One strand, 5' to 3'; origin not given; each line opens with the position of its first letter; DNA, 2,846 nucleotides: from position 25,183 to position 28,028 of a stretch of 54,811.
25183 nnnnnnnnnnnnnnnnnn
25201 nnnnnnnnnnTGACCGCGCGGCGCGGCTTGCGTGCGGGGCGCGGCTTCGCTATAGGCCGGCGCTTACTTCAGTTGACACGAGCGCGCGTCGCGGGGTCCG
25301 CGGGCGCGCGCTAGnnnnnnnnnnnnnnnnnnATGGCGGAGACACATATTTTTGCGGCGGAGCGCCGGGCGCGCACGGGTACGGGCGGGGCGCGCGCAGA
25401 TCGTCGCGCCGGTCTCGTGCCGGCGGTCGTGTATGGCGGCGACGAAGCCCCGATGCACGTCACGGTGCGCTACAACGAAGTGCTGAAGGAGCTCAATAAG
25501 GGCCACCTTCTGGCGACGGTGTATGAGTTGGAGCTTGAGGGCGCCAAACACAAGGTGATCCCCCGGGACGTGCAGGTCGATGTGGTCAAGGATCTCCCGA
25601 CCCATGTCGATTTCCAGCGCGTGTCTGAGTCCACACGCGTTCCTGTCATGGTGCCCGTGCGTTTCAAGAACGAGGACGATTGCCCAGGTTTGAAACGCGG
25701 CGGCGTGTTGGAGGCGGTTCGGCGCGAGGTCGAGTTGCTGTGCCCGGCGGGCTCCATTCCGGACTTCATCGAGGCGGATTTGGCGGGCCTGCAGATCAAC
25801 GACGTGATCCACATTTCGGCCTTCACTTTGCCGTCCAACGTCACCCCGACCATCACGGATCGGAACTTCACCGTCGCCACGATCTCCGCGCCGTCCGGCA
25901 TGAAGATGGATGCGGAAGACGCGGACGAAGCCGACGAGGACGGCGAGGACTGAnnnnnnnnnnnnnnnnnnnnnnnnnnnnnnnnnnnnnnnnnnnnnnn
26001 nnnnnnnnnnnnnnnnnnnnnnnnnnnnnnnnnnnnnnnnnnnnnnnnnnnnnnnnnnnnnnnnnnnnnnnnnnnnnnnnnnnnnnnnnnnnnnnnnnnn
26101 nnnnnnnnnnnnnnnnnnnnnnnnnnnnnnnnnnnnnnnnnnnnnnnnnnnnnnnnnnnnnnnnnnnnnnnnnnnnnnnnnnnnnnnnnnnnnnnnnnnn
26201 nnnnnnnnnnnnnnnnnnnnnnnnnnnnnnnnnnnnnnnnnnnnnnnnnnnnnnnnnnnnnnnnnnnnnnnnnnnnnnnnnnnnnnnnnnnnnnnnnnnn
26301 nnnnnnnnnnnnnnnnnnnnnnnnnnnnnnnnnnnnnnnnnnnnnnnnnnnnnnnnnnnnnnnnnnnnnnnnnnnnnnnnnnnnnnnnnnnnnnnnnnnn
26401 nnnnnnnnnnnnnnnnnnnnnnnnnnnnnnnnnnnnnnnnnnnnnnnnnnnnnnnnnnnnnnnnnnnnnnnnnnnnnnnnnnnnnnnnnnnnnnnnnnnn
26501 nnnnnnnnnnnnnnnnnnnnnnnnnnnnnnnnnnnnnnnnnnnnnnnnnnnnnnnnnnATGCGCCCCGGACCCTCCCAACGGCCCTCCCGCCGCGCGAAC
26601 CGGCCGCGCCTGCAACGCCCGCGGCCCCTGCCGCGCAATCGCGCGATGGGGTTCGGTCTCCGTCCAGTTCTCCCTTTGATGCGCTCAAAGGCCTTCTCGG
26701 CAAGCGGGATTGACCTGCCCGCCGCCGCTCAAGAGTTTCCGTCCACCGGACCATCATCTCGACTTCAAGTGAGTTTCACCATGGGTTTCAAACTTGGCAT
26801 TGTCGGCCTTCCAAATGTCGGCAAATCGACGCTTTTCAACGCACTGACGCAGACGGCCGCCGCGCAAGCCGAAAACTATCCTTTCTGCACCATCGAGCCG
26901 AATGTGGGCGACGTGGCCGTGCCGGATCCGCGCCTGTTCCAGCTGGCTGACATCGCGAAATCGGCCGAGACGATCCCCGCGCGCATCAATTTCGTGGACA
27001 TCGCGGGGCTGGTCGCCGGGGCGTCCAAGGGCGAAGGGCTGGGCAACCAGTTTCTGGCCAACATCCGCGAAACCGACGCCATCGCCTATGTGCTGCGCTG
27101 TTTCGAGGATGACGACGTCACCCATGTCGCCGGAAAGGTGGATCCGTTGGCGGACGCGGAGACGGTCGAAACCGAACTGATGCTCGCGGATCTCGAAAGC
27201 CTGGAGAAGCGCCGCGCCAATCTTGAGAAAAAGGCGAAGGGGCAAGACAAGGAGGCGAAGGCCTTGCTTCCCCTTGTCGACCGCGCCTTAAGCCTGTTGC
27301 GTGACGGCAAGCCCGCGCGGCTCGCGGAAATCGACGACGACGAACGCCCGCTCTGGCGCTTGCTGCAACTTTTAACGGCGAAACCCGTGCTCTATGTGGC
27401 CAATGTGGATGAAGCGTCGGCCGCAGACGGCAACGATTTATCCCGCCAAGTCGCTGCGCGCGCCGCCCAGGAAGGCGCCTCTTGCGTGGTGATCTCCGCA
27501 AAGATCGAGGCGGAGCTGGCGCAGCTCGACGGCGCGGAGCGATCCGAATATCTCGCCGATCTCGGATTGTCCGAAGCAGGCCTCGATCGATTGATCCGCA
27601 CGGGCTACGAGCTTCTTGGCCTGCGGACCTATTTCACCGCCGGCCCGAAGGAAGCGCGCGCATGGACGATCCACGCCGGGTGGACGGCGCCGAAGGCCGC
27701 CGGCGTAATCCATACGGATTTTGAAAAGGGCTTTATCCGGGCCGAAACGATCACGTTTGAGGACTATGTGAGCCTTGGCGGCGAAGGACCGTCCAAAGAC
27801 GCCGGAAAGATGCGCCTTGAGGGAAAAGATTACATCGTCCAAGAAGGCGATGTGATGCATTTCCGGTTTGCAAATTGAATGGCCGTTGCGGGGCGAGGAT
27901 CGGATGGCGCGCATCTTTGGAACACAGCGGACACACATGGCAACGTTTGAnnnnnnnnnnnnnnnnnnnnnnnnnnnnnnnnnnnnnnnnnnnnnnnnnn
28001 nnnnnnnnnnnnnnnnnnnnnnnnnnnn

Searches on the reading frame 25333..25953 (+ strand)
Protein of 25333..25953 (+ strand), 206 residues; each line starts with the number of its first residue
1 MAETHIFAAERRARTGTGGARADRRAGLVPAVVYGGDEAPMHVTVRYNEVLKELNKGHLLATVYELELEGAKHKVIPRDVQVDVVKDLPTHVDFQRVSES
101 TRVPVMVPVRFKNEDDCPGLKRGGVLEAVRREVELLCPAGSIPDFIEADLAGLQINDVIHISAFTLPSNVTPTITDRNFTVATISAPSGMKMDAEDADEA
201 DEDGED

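Call 77: search_protein_families(library=pfam, proteins=[window:25333-25953:+], max_evalue=0.000001)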
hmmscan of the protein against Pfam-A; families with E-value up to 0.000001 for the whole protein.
window:25333-25953:+ (206 aa): 2 families
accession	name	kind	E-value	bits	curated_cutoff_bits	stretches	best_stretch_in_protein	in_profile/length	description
PF14693.11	Ribosomal_TL5_C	-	1e-26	93.5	27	1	103-187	2-83/84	Ribosomal protein TL5, C-terminal domain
PF01386.24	Ribosomal_L25p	-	6.6e-23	81.4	23.6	1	9-94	3-82/82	Ribosomal L25p family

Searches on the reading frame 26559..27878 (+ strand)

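Call 77: search_protein_families(library=pfam, proteins=[window:26559-27878:+], max_evalue=0.000001)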
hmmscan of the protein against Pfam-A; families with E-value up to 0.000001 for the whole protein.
window:26559-27878:+ (439 aa): 3 families
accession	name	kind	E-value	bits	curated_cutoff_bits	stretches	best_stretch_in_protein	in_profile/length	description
PF06071.19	YchF-GTPase_C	-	3.3e-37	126.9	27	1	355-437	1-83/84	Protein of unknown function (DUF933)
PF01926.29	MMR_HSR1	-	1.5e-22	80.3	21.9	1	79-184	2-86/113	50S ribosome-binding GTPase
PF02421.24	FeoB_N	-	2.5e-07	30.8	27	1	79-131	3-53/156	Ferrous iron transport protein B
